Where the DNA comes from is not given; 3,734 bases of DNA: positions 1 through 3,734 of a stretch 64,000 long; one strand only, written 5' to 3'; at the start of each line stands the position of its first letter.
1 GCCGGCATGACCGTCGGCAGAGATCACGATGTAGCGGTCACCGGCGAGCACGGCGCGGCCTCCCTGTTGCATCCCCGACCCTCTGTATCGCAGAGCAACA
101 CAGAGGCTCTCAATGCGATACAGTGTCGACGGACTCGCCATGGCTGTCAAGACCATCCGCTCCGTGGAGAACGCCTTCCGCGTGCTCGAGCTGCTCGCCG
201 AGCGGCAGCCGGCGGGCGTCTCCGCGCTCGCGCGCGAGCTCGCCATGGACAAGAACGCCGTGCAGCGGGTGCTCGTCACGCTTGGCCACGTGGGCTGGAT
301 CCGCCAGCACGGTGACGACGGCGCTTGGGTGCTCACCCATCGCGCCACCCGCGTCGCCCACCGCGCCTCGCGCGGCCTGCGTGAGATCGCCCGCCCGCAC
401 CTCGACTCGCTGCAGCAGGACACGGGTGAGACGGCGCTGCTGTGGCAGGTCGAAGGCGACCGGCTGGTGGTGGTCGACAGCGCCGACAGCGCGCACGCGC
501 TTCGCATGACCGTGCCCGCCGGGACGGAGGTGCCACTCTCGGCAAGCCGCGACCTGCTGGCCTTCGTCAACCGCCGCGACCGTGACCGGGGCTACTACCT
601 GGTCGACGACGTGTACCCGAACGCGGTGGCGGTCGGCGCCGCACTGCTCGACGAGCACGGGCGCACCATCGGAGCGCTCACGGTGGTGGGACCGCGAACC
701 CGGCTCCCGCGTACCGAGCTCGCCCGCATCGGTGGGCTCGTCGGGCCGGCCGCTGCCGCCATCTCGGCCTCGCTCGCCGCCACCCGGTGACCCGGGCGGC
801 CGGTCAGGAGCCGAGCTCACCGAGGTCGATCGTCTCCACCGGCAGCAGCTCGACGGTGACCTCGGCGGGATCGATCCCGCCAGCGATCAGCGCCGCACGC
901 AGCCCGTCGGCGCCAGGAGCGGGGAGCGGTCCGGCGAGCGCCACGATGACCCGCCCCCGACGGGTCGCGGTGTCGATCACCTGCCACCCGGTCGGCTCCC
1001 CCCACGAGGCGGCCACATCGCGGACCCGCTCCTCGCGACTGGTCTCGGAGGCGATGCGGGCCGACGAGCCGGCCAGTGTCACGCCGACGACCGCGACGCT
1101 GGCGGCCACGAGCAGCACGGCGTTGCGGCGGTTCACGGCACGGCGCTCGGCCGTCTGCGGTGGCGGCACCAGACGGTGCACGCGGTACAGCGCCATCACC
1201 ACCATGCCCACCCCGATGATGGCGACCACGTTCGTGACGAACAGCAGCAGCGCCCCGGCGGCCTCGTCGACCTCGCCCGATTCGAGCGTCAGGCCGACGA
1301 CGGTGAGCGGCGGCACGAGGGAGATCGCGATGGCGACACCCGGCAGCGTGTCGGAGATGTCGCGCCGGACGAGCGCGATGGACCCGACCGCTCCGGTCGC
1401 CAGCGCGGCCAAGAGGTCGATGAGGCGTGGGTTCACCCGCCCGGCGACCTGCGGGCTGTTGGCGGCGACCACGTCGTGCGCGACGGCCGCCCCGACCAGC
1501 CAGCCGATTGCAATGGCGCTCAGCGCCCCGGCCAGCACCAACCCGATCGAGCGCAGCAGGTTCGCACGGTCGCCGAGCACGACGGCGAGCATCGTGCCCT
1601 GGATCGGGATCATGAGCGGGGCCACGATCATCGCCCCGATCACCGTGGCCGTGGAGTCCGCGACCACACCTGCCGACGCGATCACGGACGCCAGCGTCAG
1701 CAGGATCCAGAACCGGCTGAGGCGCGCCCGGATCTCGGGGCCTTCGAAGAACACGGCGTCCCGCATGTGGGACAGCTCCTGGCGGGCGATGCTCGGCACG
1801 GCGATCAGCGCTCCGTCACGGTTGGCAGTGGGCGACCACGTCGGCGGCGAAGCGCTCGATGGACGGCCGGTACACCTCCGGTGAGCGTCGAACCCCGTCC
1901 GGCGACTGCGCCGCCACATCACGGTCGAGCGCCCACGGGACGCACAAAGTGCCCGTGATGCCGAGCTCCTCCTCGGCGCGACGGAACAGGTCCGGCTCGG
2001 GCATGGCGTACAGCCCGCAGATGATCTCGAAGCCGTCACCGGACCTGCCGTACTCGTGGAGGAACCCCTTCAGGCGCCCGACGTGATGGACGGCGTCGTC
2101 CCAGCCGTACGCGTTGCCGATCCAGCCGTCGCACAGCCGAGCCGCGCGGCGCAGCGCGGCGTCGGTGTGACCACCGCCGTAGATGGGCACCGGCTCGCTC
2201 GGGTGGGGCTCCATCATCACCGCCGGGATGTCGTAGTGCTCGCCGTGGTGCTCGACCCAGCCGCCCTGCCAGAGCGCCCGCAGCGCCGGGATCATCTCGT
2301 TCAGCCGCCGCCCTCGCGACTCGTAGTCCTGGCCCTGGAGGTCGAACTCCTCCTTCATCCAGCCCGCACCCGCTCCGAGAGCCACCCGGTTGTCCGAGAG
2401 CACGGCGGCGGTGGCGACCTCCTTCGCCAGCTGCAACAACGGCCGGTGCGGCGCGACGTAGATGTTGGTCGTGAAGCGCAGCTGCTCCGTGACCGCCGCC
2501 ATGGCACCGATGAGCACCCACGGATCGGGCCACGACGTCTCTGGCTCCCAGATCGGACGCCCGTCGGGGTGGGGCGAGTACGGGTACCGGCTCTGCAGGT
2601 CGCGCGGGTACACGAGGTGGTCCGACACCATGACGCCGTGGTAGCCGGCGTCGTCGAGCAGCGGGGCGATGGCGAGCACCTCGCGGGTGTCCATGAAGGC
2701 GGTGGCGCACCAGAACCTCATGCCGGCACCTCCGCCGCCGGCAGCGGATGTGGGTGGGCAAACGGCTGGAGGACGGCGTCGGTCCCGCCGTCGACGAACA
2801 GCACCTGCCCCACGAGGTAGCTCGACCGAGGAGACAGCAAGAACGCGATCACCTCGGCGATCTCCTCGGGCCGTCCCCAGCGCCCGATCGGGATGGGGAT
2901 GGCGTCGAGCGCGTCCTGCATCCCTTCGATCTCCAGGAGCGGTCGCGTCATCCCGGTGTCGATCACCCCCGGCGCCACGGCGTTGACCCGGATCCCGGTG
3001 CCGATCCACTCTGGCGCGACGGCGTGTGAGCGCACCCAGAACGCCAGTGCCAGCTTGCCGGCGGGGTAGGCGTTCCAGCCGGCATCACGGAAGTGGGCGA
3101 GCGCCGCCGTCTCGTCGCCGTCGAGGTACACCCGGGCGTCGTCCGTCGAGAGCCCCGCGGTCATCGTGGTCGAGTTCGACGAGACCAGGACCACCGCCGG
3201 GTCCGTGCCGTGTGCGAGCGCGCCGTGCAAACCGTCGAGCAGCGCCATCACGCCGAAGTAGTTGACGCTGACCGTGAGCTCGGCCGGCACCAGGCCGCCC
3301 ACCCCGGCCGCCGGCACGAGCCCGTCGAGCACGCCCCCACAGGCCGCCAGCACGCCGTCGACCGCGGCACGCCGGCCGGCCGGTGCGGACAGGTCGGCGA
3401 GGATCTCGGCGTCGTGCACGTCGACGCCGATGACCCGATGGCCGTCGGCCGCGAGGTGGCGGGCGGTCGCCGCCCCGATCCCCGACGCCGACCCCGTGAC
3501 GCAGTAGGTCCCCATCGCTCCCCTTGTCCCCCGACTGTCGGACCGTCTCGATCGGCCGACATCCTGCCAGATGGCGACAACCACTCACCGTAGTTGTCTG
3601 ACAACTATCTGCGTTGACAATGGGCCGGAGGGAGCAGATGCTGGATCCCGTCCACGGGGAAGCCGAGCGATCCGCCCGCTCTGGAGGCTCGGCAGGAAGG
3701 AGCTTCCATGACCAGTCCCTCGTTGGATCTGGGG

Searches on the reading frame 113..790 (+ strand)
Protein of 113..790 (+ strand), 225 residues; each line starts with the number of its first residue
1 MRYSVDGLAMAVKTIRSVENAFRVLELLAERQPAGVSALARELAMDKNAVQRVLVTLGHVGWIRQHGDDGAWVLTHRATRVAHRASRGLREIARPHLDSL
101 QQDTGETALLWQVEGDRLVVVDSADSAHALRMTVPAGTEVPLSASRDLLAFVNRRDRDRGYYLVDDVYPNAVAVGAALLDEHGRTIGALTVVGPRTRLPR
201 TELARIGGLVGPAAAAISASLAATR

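Call 46: search_protein_families(library=pfam, proteins=[window:113-790:+])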
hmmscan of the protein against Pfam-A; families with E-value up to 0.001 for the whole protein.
window:113-790:+ (225 aa): 6 families
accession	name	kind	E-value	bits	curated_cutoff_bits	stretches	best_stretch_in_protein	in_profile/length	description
PF01614.24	IclR_C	-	1.1e-12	48.2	24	1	86-145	6-65/174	Bacterial transcriptional regulator IclR C-terminal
PF09339.16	HTH_IclR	-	5.7e-11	42.5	22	1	17-66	1-51/52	IclR helix-turn-helix domain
PF25213.1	HVO_A0261_N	-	9e-07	29.1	35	1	15-92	7-81/86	HVO_A0261 N-terminal domain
PF01047.28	MarR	-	0.00013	22.3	24.6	1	20-64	4-48/59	MarR family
PF14394.12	DUF4423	-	0.0005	20.3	30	1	19-84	21-86/165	Domain of unknown function (DUF4423)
PF25212.1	HVO_A0114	-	0.00086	19.5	27.6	0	22-69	25-72/84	HVO_A0114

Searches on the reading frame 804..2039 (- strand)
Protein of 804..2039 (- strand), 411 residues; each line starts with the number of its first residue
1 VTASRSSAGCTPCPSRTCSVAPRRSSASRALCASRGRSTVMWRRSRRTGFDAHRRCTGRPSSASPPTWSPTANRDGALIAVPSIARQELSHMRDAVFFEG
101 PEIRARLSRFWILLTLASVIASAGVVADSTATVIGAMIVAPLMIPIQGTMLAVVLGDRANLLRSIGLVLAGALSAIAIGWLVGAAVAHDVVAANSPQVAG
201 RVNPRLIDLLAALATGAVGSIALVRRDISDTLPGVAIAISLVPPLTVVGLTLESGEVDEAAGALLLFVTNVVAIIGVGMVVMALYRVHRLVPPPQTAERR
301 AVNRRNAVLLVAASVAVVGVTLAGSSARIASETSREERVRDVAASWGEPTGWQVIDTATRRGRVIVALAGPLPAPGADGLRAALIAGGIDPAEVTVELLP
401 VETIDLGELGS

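Call 45: find_encoding_contigs(protein=window:804-2039:-, flank=10000, max_places=4)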
Protein window:804-2039:- (411 aa): no gene with exactly this product is on record in the collection.

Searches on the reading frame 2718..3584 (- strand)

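Call 46: search_protein_families(library=pfam, proteins=[window:2718-3584:-])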
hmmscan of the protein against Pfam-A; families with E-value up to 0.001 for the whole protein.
window:2718-3584:- (288 aa): 2 families
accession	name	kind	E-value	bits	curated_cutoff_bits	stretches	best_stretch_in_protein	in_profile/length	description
PF13561.12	adh_short_C2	-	1.6e-29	103.6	27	1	169-268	139-235/236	Enoyl-(Acyl carrier protein) reductase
PF00106.31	adh_short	-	7.8e-19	68.4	26.6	2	28-142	4-142/195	short chain dehydrogenase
